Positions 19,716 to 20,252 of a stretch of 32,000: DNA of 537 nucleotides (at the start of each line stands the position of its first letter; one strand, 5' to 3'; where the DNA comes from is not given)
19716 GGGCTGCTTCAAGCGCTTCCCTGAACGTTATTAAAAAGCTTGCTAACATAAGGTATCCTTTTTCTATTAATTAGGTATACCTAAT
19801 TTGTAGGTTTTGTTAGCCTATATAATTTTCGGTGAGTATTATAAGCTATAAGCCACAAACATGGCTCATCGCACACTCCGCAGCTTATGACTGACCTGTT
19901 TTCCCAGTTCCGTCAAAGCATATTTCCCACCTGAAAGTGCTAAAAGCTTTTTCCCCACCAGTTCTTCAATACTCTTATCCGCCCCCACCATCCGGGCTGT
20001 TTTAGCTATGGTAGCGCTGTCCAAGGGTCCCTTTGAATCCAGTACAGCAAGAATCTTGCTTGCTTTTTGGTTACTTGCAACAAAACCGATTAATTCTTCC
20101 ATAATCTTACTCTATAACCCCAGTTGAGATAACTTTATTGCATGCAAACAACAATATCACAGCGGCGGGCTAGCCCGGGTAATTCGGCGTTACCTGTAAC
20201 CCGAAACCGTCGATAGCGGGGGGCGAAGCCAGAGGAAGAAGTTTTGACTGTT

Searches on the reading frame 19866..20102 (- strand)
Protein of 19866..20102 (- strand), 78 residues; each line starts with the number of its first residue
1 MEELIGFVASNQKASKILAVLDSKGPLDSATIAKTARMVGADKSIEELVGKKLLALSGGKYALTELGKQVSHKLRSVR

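Call 6: search_protein_families(library=pfam, proteins=[window:19866-20102:-], max_evalue=0.01)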
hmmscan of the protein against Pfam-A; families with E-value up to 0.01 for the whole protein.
window:19866-20102:- (78 aa): 2 families
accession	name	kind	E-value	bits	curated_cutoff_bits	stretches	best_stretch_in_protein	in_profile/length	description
PF14947.12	HTH_45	-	0.0015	18.9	25.5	1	40-77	35-72/77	Winged helix-turn-helix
PF25213.1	HVO_A0261_N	-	0.002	18.4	35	1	5-76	4-76/86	HVO_A0261 N-terminal domain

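Call 71: search_protein_families(library=ncbifam, proteins=[window:19866-20102:-], max_evalue=0.01)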
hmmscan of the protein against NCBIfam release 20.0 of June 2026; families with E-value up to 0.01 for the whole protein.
window:19866-20102:- (78 aa): 0 families
